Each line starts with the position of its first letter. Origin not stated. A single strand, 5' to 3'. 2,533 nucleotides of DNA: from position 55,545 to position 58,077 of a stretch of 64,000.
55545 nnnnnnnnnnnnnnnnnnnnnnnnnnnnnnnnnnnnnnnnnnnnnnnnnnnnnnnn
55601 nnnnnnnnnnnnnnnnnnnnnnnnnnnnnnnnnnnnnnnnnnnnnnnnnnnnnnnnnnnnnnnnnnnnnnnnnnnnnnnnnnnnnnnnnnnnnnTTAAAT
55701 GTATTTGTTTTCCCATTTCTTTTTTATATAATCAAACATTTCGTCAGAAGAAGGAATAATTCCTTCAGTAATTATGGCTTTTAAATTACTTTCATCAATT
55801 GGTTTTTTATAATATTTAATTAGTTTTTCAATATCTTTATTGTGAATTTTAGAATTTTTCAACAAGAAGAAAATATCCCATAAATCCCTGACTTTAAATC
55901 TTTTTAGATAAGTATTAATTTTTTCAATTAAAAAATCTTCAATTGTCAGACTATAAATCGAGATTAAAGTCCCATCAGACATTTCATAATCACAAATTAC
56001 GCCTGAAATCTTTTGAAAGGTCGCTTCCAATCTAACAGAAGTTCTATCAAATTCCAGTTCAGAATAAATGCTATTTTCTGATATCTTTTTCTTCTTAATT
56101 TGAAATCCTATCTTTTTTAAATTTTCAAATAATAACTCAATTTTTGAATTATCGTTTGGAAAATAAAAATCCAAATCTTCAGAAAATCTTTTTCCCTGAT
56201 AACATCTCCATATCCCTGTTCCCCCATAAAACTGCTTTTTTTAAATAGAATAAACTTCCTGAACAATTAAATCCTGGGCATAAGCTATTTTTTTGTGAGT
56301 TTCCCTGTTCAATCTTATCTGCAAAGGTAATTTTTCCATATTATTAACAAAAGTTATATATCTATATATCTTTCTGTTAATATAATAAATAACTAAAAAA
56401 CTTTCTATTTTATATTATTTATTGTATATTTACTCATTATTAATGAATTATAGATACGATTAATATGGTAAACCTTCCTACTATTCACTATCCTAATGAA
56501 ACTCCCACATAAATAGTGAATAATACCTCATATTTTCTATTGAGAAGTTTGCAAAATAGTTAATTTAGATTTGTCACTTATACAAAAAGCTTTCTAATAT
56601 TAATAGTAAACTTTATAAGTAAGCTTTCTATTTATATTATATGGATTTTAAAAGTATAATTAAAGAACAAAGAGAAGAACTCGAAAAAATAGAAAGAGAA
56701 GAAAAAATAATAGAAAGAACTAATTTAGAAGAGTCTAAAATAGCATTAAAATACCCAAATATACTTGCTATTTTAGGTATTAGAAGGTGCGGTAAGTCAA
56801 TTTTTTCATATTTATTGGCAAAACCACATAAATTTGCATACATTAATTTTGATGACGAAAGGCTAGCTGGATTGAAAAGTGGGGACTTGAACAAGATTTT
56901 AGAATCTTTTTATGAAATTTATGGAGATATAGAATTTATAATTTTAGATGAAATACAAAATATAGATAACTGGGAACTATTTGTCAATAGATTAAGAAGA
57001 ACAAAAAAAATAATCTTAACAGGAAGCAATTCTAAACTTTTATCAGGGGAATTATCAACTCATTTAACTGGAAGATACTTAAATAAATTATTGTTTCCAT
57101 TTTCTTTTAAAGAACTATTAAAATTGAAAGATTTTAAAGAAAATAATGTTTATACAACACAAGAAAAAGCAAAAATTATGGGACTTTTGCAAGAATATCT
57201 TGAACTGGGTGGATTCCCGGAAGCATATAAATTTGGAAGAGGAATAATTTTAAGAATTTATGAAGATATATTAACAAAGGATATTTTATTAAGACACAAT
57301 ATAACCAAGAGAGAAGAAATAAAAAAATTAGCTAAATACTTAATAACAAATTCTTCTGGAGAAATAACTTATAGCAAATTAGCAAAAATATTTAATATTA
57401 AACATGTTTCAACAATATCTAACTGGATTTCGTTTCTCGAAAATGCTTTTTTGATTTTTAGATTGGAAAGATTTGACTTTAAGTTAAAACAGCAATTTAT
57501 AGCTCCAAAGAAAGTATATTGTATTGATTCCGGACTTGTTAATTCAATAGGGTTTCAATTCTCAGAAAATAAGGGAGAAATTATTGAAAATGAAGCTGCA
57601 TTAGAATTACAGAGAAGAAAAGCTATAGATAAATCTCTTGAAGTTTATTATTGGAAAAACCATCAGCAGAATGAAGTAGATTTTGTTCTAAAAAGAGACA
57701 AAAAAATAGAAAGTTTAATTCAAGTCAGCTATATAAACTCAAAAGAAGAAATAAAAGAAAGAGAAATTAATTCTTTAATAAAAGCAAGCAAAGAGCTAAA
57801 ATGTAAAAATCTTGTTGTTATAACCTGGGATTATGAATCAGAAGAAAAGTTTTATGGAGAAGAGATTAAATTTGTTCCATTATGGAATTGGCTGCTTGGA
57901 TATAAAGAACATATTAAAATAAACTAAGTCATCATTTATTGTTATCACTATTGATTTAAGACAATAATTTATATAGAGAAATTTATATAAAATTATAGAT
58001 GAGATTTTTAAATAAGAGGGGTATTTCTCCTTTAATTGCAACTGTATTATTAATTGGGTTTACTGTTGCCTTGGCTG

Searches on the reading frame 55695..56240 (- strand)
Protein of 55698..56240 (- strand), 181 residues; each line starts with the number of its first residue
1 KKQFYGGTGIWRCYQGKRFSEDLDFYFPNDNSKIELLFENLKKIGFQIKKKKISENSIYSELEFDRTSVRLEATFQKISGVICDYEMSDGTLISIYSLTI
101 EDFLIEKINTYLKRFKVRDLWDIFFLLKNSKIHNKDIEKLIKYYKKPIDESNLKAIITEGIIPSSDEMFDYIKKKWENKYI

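Call 14: search_protein_families(library=pfam, proteins=[window:55695-56174:-], max_evalue=0.01)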
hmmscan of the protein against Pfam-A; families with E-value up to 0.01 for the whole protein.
window:55695-56174:- (159 aa): 1 family
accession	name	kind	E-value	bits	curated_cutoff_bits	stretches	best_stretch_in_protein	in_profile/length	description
PF08843.17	AbiEii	-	2.7e-05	24.7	22.5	1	68-122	128-185/238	Nucleotidyl transferase AbiEii toxin, Type IV TA system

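Call 32: search_protein_families(library=padloc, proteins=[window:55698-56240:-], max_evalue=0.01)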
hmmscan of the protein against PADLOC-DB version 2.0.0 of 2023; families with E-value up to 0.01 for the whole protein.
window:55698-56240:- (181 aa): 23 families
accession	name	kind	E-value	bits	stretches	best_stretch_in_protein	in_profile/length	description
PDLC02307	AbiEii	-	1.8e-13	48.8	1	6-150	27-169/219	AbiEii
PDLC02323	AbiEii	-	2.2e-13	48.4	2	4-43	42-80/248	AbiEii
PDLC02330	AbiEii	-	8.3e-13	46.6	1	3-143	28-178/219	AbiEii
PDLC02304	AbiEii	-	1.3e-12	46.2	2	81-178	144-232/260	AbiEii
PDLC02296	AbiEii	-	6.8e-11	39.8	2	4-35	48-79/282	AbiEii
PDLC02292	AbiEii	-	7.4e-10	37.1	2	4-76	50-118/283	AbiEii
PDLC02318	AbiEii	-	1.3e-08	32.6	1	4-140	44-196/280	AbiEii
PDLC02328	AbiEii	-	2e-08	32.4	1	6-141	19-158/203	AbiEii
PDLC02313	AbiEii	-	2.9e-08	31.5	2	3-55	45-102/254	AbiEii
PDLC02324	AbiEii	-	3.8e-08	31.4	1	3-178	28-210/231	AbiEii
PDLC02294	AbiEii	-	5.7e-08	30.9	1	4-150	47-206/260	AbiEii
PDLC02293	AbiEii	-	6.3e-08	30.4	1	3-44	43-90/270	AbiEii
PDLC02303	AbiEii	-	1.5e-07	29.1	1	89-138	144-193/249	AbiEii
PDLC02317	AbiEii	-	2.1e-07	28.3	1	4-44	46-88/396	AbiEii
PDLC02321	AbiEii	-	2.8e-07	28.5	2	4-43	45-82/296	AbiEii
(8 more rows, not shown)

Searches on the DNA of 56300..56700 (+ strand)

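Call 16: search_rna_families(source=window, start=56300, end=56700, threshold=evalue, max_evalue=10)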
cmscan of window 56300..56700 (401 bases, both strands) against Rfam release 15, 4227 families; matches with E-value up to 10: 4.
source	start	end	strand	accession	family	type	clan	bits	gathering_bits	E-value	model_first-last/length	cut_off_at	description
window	56509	56567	-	RF01466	rli34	Gene; sRNA;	-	23.3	48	2.3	1-84/84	no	Listeria sRNA rli34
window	56511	56582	+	RF02304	TtnuCD29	Gene; snRNA; snoRNA; CD-box;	-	21.6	90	0.99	1-78/78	no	Tetrahymena snoRNA TtnuCD29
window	56364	56385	-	RF00161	nos_TCE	Cis-reg;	-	17.3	60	1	33-54/64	no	Nanos 3' UTR translation control element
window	56584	56620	+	RF02933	ARRPOF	Gene; sRNA;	-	9.5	127.2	7.2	1-256/256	no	ARRPOF RNA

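Call 57: search_dna_similar(query=window:56383-56585:+, collection=plasmids, mode=distant, max_evalue=0.01, max_rows=10)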
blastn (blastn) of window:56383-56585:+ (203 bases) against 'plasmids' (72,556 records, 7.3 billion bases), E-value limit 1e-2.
No match.

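Call 58: search_dna_similar(query=window:56383-56585:+, collection=phages, mode=distant, max_evalue=0.01, max_rows=10)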
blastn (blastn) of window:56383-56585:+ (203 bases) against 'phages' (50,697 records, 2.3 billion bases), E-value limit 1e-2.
No match.

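Call 78: build_rna_model(alignment_id=A6)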
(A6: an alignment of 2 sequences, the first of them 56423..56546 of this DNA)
Model R1 built from alignment A6 (2 sequences, 125 columns); structure: RNAalifold consensus.
model positions 125; base pairs 30; branch points 1; effective number of sequences 1.04; information 0.589 bits per position. Calibrated on 0.2 Mb of random sequence (short: E-values are rough).
structure used (alignment columns):
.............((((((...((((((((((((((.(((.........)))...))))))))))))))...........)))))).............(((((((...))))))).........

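Call 79: search_with_rna_model(model_id=R1, sources=[window, L009, L011, L012, L017, L018, L020, L022, L023, L027, L028, L029, L031, L033, L034, L035, L039, L046, L048, L050, L052, L056, L057, L030, L032, L036, L037, L038, L040, L041, L044], max_evalue=10)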
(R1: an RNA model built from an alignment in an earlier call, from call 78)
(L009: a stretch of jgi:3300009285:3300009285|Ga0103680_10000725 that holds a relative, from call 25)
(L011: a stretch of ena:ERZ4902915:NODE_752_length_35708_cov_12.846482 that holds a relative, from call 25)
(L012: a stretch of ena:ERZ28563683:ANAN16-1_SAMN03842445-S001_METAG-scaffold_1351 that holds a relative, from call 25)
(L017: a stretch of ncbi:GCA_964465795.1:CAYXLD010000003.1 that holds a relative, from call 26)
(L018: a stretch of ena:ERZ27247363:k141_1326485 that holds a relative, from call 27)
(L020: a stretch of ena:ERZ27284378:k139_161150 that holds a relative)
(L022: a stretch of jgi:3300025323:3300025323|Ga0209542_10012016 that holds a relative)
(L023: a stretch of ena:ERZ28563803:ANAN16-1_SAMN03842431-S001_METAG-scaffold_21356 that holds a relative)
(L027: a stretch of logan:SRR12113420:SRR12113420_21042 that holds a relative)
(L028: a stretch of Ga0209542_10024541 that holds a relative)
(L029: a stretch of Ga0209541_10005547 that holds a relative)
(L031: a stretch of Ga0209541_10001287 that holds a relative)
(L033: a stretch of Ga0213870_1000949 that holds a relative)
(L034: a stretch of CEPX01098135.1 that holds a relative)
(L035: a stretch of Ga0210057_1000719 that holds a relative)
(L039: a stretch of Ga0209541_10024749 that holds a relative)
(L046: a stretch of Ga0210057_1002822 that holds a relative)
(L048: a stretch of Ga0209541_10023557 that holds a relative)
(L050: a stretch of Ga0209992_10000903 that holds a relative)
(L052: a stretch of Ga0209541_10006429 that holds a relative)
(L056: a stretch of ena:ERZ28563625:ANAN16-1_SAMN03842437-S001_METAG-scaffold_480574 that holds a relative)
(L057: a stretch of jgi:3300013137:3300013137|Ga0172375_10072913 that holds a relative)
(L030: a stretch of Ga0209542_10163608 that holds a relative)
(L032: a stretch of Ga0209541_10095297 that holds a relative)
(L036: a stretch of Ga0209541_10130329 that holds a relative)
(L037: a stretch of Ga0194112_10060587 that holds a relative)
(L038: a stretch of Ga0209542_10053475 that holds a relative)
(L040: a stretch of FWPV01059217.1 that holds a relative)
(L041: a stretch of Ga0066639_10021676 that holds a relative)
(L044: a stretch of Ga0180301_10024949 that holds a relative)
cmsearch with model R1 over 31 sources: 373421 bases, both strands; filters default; matches with E-value up to 10: 4.
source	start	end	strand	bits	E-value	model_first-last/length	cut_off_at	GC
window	56423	56547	-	145.7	1.8e-25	1-125/125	no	0.26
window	59262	59386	-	140.7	1.8e-24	1-125/125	no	0.24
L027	2750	2874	-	140.7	1.8e-24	1-125/125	no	0.24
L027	1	35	-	27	0.057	1-35/125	3'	0.26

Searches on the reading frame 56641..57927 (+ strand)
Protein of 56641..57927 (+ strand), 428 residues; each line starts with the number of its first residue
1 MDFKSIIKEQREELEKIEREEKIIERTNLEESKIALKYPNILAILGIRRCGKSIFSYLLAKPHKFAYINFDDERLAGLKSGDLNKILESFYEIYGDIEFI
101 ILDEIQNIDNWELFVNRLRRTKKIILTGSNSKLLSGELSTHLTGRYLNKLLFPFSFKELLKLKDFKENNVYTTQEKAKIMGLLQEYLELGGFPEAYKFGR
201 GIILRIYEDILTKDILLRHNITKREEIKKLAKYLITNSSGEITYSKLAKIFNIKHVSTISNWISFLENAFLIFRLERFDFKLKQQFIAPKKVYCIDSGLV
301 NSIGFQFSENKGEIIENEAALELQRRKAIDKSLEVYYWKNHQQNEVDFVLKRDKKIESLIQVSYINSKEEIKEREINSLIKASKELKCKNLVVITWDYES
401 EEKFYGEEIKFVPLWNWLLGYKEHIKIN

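Call 14: search_protein_families(library=pfam, proteins=[window:56641-57927:+], max_evalue=0.01)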
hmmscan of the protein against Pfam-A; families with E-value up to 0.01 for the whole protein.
window:56641-57927:+ (428 aa): 2 families
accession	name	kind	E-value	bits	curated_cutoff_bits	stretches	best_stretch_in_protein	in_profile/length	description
PF13173.12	AAA_14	-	3.2e-32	111.7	27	1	40-160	3-129/129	AAA domain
PF13635.12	DUF4143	-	9.1e-25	87.7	28.1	1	213-362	2-157/160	Domain of unknown function (DUF4143)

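Call 15: find_encoding_contigs(protein=window:56641-57927:+, flank=10000, max_places=10)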
Protein window:56641-57927:+ (428 aa): 2 contigs read that carry it; 2 places shown.
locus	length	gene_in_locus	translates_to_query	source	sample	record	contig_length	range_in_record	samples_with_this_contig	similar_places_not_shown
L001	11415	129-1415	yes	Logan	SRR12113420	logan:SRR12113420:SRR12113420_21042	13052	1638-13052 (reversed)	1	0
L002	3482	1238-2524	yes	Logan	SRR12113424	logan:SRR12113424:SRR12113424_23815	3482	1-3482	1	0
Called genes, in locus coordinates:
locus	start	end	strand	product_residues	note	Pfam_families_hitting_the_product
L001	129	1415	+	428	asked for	PF13173:AAA_14, PF13635:DUF4143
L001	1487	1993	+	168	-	-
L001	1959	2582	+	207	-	-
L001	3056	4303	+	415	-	-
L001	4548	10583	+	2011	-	PF14890:Intein_splicing, PF14528:LAGLIDADG_3, PF00437:T2SSE (weak), PF14890:Intein_splicing, PF14528:LAGLIDADG_3, PF00437:T2SSE (weak), PF14890:Intein_splicing, PF14528:LAGLIDADG_3, +2 more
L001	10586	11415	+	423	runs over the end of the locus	PF00482:T2SSF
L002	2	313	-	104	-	?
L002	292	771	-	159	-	PF08843:AbiEii (weak)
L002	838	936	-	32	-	-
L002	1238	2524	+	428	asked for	PF13173:AAA_14, PF13635:DUF4143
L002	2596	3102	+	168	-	-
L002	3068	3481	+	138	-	?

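Call 23: find_homologous_proteins(query=window:56641-57927:+, max_evalue=1e-20)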
Query window:56641-57927:+ (428 aa): 5951 proteins with E <= 1e-20 among 8000 candidates; the best 120 are listed.
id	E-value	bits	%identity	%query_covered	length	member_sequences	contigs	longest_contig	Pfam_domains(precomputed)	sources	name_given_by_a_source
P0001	1.4e-273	925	100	100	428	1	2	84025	PF13173.13,PF13635.13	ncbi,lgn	-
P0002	1.7e-238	810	88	98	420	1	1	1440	PF13173.13,PF13635.13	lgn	-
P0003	2.3e-237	806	87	98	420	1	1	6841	PF13173.13,PF13635.13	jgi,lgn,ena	-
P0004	6.6e-235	798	87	99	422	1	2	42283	PF13173.13,PF13635.13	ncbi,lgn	-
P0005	6.7e-235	798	87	98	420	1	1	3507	PF13173.13,PF13635.13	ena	-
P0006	1.0e-234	797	87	98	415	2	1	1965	PF13173.13,PF13635.13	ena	-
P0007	1.0e-234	797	87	98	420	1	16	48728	PF13173.13,PF13635.13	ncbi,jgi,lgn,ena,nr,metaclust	ncbi:ATP-binding protein [Candidatus Pacearchaeota archaeon]|nr:ATP-binding protein [Candidatus Pace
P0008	1.1e-234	797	87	98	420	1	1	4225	PF13173.13,PF13635.13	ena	-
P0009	3.4e-234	796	87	98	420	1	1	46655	PF13173.13,PF13635.13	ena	-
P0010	5.8e-234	795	87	98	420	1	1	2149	PF13173.13,PF13635.13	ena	-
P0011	8.1e-234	794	86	98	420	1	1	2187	PF13173.13,PF13635.13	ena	-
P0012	8.4e-234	794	87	98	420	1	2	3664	PF13173.13,PF13635.13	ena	-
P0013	8.8e-234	794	87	98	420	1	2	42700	PF13173.13,PF13635.13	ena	-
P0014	1.7e-233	793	86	98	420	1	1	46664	PF13173.13,PF13635.13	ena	-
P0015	1.8e-233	793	86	98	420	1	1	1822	PF13173.13,PF13635.13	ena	-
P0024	5.8e-232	788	86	98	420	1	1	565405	PF13173.13,PF13635.13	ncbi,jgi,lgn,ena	ncbi:MAG: ATP-binding protein [Candidatus Pacearchaeota archaeon]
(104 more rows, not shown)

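Call 25: find_encoding_contigs(protein=P0007, flank=6000, max_places=10)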
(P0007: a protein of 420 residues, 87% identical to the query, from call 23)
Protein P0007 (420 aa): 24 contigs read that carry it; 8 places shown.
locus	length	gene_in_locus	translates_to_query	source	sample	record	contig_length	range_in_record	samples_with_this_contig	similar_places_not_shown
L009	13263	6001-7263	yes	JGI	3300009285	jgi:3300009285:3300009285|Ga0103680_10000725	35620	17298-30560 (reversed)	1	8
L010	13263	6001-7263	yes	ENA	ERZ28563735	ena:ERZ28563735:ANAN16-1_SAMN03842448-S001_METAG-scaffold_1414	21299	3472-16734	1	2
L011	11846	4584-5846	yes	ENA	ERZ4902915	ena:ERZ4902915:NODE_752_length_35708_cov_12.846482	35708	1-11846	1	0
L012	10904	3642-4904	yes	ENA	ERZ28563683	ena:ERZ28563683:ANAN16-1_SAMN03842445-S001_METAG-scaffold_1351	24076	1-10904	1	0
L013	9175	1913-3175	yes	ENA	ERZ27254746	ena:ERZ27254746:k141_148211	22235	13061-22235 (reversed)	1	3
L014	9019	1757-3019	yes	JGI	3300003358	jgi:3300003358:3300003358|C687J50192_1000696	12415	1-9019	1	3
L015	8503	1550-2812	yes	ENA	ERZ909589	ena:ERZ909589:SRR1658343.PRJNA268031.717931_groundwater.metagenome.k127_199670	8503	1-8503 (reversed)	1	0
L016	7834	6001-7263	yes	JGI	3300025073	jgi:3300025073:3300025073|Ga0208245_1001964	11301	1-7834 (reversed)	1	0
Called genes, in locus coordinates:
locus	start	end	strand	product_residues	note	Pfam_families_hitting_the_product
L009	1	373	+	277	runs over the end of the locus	PF04909:Amidohydro_2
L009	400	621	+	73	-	PF18898:DUF5654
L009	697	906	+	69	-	-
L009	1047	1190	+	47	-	-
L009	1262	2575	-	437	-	-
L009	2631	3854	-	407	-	PF00438:S-AdoMet_synt_N, PF02772:S-AdoMet_synt_M, PF02773:S-AdoMet_synt_C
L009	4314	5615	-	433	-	PF01609:DDE_Tnp_1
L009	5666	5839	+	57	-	PF09853:DUF2080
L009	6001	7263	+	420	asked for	PF13173:AAA_14, PF13635:DUF4143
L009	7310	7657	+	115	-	-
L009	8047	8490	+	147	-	-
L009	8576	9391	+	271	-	PF04055:Radical_SAM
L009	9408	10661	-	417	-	PF01555:N6_N4_Mtase, PF01170:UPF0020 (faint), PF01555:N6_N4_Mtase (weak)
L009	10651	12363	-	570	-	-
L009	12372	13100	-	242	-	PF13091:PLDc_2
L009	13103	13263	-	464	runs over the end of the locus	PF09369:MZB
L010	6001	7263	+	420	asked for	PF13173:AAA_14, PF13635:DUF4143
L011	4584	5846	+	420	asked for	PF13173:AAA_14, PF13635:DUF4143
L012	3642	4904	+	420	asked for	PF13173:AAA_14, PF13635:DUF4143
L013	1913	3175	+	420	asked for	PF13173:AAA_14, PF13635:DUF4143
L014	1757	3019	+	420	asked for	PF13173:AAA_14, PF13635:DUF4143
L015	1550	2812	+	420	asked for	PF13173:AAA_14, PF13635:DUF4143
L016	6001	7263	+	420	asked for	PF13173:AAA_14, PF13635:DUF4143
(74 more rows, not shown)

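Call 26: find_encoding_contigs(protein=P0004, flank=6000, max_places=4)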
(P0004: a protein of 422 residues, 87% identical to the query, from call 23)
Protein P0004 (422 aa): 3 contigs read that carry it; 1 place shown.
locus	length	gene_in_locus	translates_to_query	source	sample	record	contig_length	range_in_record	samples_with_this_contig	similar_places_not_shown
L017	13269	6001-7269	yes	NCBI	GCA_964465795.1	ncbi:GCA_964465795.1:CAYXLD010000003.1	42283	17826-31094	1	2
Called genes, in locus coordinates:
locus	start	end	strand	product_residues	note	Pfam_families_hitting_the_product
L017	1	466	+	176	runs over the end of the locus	PF05168:HEPN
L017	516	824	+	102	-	-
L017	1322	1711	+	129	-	-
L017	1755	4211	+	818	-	-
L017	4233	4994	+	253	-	PF00398:RrnaAD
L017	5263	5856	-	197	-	PF01870:Hjc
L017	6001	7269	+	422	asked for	PF13173:AAA_14, PF13635:DUF4143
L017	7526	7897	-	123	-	-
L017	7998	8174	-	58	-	-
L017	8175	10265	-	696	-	PF01336:tRNA_anti-codon, PF00152:tRNA-synt_2, PF01409:tRNA-synt_2d (faint), PF01966:HD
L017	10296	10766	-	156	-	PF02643:DUF192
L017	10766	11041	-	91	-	PF00708:Acylphosphatase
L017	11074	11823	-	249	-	-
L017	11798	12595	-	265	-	PF04015:DUF362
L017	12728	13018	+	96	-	-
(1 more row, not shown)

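Call 27: find_encoding_contigs(protein=P0024, flank=6000, max_places=4)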
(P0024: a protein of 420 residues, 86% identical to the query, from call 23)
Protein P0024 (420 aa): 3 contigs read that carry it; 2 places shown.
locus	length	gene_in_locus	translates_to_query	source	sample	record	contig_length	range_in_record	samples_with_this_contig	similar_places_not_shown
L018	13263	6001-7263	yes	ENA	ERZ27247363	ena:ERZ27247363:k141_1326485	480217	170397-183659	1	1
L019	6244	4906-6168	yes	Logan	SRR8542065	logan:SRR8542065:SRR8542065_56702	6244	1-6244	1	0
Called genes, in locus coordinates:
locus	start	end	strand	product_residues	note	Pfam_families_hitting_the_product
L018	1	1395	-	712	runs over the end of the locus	PF03477:ATP-cone, PF13597:NRDD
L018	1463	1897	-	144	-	PF22811:Zn_ribbon_NrdR, PF03477:ATP-cone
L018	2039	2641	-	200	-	-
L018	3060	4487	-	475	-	PF02310:B12-binding, PF04055:Radical_SAM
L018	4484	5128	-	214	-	PF01209:Ubie_methyltran, PF13489:Methyltransf_23, PF13847:Methyltransf_31, PF08241:Methyltransf_11, PF08242:Methyltransf_12 (weak), PF13649:Methyltransf_25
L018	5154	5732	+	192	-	PF13404:HTH_AsnC-type, PF13412:HTH_24, PF01037:AsnC_trans_reg (weak)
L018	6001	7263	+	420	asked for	PF13173:AAA_14, PF13635:DUF4143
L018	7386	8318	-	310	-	-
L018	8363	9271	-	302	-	PF01435:Peptidase_M48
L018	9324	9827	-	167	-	-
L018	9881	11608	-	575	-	PF00009:GTP_EFTU, PF01926:MMR_HSR1, PF03144:GTP_EFTU_D2 (faint), PF11987:IF-2, PF14578:GTP_EFTU_D4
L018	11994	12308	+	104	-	-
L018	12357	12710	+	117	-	-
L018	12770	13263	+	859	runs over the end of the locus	PF04851:ResIII (weak), PF00270:DEAD, PF00271:Helicase_C, PF22590:Cas3-like_C_2 (weak), PF19306:WHD_Lhr, PF08494:DEAD_assoc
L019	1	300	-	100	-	?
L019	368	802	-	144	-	PF22811:Zn_ribbon_NrdR, PF03477:ATP-cone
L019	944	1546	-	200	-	-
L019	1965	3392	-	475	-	PF02310:B12-binding, PF04055:Radical_SAM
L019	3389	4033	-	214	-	PF01209:Ubie_methyltran, PF13489:Methyltransf_23, PF13847:Methyltransf_31, PF08241:Methyltransf_11, PF08242:Methyltransf_12 (weak), PF13649:Methyltransf_25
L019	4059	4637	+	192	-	PF13404:HTH_AsnC-type, PF13412:HTH_24, PF01037:AsnC_trans_reg (weak)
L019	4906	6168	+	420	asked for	PF13173:AAA_14, PF13635:DUF4143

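Call 32: search_protein_families(library=padloc, proteins=[window:56641-57927:+], max_evalue=0.01)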
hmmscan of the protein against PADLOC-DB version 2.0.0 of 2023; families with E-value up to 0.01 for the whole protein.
window:56641-57927:+ (428 aa): 6 families
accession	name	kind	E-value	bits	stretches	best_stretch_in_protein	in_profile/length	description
PDLC04787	PDC-S01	-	4.5e-103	343.3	1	21-420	8-408/412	-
PDLC04789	PDC-S01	-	3e-45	152.9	1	24-358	2-335/375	-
PDLC04790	PDC-S01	-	1.1e-39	134.4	1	22-414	10-414/422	-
PDLC04791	PDC-S01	-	2.4e-25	87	1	39-395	19-377/395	-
PDLC04786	PDC-S01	-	2.4e-16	57.5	1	42-415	23-427/439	-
PDLC04792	PDC-S01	-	1.6e-07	28.3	1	308-397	333-414/452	-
